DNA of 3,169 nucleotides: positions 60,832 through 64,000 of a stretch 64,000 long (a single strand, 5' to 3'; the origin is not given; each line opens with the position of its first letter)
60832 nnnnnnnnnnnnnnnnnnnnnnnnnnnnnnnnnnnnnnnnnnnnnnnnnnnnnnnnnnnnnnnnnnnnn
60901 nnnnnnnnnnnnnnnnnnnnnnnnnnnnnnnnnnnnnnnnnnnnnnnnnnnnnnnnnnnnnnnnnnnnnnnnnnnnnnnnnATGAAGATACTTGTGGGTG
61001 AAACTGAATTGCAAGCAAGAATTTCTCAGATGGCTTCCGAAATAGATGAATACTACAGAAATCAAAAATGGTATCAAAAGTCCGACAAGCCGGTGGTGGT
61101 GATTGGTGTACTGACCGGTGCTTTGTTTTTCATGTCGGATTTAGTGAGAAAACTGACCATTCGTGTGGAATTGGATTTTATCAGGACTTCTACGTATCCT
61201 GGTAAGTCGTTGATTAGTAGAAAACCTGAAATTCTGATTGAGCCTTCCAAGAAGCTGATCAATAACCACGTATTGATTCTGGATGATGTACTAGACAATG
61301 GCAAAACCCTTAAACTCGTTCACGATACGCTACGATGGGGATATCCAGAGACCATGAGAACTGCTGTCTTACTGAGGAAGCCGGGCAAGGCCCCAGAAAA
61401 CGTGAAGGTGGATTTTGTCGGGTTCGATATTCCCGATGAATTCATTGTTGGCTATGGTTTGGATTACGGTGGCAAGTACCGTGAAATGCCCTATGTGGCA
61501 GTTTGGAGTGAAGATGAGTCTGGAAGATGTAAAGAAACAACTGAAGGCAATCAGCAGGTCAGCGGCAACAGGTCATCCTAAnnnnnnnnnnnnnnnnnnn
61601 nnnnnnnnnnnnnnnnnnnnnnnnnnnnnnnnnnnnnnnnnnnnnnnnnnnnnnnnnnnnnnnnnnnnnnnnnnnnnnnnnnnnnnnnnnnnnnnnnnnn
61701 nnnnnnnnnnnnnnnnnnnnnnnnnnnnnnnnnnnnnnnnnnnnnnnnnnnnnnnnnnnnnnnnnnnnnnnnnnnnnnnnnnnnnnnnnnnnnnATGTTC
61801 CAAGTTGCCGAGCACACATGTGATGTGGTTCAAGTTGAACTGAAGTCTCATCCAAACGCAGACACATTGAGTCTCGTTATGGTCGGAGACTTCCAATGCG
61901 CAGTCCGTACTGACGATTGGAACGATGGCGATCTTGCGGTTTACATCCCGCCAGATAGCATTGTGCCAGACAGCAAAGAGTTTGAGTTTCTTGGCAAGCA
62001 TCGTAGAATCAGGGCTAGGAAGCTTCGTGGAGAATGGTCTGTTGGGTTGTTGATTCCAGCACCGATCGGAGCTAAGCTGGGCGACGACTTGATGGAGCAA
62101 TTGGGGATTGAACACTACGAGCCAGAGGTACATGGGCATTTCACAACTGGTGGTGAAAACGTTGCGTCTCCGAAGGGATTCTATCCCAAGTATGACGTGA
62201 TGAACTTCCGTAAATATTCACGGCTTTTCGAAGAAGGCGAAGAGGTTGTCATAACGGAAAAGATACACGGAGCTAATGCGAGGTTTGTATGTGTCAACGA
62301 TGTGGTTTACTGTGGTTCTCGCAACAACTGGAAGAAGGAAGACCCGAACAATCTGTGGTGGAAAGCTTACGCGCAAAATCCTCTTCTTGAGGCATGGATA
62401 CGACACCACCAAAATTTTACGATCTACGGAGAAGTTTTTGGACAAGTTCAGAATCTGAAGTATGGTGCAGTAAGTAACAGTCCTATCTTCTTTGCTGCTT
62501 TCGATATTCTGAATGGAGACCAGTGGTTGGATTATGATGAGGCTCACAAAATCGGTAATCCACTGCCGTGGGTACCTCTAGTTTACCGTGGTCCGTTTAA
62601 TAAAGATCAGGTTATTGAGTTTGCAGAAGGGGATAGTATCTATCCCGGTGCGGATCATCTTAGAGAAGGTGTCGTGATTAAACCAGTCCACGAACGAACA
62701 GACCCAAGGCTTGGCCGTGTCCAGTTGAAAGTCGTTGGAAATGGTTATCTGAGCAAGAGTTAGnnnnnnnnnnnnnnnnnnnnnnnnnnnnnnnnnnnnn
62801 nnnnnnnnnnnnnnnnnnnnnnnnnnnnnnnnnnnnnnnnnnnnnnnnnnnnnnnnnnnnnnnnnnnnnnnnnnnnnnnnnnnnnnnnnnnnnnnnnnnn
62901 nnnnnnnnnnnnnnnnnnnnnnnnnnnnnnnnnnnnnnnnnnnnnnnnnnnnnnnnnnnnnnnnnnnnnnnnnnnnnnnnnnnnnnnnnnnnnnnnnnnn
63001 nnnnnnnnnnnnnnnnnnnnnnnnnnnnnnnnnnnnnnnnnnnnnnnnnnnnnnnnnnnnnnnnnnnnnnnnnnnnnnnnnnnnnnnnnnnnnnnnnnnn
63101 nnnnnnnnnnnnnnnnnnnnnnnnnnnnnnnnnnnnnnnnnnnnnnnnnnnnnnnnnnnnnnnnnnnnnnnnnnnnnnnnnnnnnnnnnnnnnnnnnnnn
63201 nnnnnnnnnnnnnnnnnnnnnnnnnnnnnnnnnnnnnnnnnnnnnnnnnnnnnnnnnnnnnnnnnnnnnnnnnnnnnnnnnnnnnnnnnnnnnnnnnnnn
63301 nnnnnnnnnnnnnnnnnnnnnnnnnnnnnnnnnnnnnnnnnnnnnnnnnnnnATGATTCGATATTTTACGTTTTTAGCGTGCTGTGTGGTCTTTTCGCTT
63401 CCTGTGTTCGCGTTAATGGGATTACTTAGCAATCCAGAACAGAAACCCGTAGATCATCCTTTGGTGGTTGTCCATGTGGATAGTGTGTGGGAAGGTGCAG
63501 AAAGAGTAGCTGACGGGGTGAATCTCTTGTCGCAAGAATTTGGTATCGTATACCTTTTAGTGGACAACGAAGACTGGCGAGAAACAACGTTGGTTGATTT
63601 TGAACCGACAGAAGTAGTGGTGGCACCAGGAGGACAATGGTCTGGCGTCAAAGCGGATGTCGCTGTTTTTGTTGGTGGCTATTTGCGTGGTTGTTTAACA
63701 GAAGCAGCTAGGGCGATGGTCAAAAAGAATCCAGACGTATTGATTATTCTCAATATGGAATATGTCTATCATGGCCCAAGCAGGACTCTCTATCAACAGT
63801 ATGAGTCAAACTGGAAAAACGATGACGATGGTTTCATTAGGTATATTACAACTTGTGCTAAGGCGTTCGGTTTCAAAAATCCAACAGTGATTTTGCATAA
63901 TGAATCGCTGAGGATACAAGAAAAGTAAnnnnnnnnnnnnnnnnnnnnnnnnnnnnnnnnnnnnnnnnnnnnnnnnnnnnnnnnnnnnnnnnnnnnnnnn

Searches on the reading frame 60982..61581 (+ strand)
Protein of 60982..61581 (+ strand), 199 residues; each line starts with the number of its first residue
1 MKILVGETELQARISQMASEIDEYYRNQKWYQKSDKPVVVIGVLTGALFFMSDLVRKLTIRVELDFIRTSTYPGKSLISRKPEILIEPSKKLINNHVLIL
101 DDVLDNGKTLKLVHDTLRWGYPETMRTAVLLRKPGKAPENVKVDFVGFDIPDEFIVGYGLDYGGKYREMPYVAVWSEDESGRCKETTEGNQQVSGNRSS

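Call 20: search_protein_families(library=pfam, proteins=[window:60982-61581:+], max_evalue=0.01)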
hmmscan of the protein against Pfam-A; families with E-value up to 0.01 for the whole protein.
window:60982-61581:+ (199 aa): 1 family
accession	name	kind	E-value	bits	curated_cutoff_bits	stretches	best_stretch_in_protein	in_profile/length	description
PF00156.33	Pribosyltran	-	3.9e-25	88.5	26.3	1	29-162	25-157/158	Phosphoribosyl transferase domain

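Call 43: find_encoding_contigs(protein=window:60982-61581:+, flank=10000, max_places=3)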
Protein window:60982-61581:+ (199 aa): 2 contigs read that carry it; 1 place shown.
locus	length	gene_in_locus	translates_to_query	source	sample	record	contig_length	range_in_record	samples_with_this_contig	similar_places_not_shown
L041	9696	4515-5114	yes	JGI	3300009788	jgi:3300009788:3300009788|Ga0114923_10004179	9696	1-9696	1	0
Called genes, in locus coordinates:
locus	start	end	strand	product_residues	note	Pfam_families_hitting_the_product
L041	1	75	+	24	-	?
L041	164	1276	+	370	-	-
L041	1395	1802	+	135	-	-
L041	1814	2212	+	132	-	-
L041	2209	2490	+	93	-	-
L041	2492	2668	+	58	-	-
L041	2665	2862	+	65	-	-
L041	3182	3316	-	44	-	-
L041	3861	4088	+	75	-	-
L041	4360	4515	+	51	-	-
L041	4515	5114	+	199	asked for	PF00156:Pribosyltran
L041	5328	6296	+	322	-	PF21189:PHA02142, PF09414:RNA_ligase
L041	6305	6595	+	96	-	PF21840:DUF6899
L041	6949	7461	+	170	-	-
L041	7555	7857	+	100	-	-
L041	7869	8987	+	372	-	PF16653:Sacchrp_dh_C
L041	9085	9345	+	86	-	-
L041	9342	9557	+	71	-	-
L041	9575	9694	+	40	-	?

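Call 85: find_related_loci(query=L041:7869-8987:+, collection=viral_contigs, flank=10000)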
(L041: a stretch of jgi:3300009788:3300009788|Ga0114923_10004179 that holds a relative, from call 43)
Query L041:7869-8987:+ (372 aa) in viral_contigs; peptide patterns used: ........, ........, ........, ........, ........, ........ (x = any residue, [..] = any of these).
1 stretches matched a pattern, but none encodes a relative of the query by tblastn (E <= 1e-3).

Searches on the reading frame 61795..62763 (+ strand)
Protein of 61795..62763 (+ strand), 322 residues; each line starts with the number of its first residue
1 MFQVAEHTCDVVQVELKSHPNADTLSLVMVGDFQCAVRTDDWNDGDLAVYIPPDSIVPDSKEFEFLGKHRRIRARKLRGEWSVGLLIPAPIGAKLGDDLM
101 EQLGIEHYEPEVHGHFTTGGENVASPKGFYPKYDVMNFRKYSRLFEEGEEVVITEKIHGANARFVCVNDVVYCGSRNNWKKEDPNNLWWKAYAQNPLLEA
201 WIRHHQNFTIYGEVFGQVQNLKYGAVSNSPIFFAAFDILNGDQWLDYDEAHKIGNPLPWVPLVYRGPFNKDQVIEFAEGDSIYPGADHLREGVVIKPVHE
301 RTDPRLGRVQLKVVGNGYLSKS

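Call 20: search_protein_families(library=pfam, proteins=[window:61795-62763:+], max_evalue=0.01)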
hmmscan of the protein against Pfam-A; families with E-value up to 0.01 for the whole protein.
window:61795-62763:+ (322 aa): 2 families
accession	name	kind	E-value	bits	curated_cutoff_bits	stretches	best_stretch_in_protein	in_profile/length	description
PF09414.15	RNA_ligase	-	2e-29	103.3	27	1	149-314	1-171/171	RNA ligase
PF21189.3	PHA02142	-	1e-13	52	27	1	15-88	9-91/92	PHA02142 OB-fold domain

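Call 40: find_encoding_contigs(protein=window:61795-62763:+, flank=10000, max_places=3)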
Protein window:61795-62763:+ (322 aa): no gene with exactly this product is on record in the collection.

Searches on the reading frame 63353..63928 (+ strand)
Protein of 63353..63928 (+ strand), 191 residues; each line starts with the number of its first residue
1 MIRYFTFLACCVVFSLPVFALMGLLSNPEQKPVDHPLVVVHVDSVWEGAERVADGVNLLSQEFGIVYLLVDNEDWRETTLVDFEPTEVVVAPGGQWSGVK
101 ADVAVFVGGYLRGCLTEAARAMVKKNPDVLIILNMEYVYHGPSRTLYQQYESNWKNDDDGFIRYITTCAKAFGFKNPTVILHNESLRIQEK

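Call 21: search_protein_families(library=pfam, proteins=[window:63353-63928:+], max_evalue=0.01)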
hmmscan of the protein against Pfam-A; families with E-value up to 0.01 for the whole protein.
window:63353-63928:+ (191 aa): 0 families

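Call 39: find_encoding_contigs(protein=window:63353-63928:+, flank=10000, max_places=3)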
Protein window:63353-63928:+ (191 aa): no gene with exactly this product is on record in the collection.
